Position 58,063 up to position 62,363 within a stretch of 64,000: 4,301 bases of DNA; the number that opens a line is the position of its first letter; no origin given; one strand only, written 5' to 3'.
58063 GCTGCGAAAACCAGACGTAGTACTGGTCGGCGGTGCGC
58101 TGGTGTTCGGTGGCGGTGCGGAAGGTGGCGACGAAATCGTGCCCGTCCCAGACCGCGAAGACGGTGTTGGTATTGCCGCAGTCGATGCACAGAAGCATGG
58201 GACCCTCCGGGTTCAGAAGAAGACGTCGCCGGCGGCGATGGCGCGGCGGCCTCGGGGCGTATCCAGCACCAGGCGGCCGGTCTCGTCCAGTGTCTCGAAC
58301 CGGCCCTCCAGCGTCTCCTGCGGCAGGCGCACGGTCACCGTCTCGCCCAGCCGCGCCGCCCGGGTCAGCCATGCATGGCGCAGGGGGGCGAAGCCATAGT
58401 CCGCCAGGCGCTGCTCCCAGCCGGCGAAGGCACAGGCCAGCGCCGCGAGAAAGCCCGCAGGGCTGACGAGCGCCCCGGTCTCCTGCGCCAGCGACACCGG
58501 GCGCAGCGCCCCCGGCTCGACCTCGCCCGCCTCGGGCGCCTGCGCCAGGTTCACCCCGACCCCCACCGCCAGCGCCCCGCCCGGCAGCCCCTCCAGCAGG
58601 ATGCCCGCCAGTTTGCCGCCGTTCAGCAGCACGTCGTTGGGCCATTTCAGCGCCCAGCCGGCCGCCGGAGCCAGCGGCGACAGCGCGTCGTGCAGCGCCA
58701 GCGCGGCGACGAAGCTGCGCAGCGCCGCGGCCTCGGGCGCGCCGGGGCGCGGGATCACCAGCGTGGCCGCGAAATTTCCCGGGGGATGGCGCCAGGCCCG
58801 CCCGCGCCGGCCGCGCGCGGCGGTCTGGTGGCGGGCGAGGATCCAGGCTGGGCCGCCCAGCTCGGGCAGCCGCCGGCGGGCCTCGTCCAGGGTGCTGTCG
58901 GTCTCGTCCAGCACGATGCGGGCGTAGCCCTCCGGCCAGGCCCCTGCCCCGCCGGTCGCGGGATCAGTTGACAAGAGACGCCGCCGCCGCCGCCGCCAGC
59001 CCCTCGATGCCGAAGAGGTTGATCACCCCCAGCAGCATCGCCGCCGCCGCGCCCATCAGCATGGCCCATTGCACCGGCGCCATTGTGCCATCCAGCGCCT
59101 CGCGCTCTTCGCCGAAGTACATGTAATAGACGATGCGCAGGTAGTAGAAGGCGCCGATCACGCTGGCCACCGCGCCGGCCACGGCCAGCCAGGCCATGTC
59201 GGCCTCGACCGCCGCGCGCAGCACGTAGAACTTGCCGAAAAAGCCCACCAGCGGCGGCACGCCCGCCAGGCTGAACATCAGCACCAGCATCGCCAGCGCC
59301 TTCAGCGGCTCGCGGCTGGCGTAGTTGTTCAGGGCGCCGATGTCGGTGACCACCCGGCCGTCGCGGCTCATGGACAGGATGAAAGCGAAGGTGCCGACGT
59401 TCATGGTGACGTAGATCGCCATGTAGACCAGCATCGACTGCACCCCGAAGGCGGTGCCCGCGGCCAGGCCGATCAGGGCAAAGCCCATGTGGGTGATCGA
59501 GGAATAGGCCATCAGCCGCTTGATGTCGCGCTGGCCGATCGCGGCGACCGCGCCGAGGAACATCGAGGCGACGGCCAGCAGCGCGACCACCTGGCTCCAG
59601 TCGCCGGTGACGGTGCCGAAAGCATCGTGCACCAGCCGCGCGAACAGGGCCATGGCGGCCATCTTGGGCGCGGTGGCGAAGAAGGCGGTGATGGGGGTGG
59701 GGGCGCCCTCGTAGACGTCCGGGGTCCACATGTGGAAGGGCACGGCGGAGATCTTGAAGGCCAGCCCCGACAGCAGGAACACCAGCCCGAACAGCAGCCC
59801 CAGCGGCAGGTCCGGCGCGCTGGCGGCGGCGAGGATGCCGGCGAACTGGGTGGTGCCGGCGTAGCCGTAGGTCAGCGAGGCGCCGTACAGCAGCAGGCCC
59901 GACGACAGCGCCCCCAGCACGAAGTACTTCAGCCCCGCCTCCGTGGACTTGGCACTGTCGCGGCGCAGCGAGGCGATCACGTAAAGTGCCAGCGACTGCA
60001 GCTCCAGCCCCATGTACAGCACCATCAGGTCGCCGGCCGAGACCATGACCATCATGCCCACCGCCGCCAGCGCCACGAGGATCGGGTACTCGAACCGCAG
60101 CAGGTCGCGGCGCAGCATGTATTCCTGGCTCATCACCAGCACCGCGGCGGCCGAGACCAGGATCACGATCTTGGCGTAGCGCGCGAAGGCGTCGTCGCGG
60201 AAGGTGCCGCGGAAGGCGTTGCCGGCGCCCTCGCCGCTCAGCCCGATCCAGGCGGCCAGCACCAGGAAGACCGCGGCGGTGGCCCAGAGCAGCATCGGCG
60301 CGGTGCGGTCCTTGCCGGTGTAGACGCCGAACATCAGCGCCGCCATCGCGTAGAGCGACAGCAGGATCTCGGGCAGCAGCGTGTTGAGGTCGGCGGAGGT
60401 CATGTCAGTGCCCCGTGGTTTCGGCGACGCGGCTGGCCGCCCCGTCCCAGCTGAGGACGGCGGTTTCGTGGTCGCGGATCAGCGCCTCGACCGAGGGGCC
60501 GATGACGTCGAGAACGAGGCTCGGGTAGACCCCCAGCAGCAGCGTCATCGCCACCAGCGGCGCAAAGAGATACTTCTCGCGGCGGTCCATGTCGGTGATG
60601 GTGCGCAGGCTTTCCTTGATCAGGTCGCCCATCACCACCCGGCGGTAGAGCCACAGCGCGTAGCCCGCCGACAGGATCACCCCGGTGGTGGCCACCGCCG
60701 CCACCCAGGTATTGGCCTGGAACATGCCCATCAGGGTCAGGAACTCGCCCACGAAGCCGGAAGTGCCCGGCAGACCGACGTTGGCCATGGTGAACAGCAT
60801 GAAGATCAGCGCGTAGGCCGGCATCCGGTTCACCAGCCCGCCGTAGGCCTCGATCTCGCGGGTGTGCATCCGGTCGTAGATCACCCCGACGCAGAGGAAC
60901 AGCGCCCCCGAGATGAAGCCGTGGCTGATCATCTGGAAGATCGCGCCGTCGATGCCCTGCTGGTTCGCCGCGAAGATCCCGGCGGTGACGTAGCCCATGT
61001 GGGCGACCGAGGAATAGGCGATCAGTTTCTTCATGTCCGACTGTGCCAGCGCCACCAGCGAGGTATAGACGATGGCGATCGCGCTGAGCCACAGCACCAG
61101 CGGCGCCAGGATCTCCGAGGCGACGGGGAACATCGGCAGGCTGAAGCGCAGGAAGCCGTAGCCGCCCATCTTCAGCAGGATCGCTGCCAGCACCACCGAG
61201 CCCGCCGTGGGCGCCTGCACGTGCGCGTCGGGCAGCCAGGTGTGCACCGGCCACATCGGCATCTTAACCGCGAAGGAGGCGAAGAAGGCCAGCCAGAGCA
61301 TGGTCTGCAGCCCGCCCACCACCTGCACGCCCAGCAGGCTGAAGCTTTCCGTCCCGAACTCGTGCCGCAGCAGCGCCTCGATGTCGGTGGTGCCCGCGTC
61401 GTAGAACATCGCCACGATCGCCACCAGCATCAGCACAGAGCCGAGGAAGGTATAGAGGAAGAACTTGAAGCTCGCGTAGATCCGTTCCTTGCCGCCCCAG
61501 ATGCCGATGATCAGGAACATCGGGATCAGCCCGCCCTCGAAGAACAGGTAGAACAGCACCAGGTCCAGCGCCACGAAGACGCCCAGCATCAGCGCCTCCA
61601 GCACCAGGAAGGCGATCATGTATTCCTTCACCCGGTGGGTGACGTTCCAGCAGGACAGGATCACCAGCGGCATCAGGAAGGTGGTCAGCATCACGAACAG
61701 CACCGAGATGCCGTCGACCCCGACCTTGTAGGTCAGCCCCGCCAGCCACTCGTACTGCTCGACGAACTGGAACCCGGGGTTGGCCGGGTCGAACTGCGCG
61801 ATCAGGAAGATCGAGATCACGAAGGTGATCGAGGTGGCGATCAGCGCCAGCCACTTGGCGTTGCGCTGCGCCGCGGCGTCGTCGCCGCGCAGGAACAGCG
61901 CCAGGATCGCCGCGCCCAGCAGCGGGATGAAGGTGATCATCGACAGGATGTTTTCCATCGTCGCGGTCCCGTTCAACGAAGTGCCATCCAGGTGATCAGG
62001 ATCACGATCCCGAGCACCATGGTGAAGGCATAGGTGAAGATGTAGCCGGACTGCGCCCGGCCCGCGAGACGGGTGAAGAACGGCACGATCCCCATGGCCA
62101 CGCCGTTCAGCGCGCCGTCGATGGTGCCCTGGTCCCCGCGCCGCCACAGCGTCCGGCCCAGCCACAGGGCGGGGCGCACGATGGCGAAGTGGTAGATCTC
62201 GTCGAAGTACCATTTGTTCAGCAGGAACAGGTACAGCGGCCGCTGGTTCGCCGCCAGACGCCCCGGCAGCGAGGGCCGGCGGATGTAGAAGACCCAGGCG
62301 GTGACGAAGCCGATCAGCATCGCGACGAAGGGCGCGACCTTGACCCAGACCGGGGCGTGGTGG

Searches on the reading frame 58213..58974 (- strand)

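Call 71: search_protein_families(library=pfam, proteins=[window:58213-58974:-], max_evalue=0.001)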
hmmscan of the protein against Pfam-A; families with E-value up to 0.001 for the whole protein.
window:58213-58974:- (253 aa): 3 families
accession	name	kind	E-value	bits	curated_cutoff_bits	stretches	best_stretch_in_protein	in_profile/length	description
PF03099.24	BPL_LplA_LipB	-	2.9e-14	53.6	21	1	26-137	6-125/133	Biotin/lipoate A/B protein ligase family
PF02237.23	BPL_C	-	3.2e-13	49.8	21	1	209-253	2-47/48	Biotin protein ligase C terminal domain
PF16917.10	BPL_LplA_LipB_2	-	3.4e-06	27.2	27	1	71-203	45-182/183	Biotin/lipoate A/B protein ligase family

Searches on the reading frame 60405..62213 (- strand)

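Call 98: search_protein_families(library=pfam, proteins=[window:60405-62213:-], max_evalue=0.00001)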
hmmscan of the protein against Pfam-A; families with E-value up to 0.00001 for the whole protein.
window:60405-62213:- (602 aa): 1 family
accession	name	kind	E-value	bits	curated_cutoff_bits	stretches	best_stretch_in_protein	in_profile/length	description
PF00361.26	Proton_antipo_M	-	3.6e-94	315.7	21.5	1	215-513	1-292/294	NADH:quinone oxidoreductase/Mrp antiporter, TM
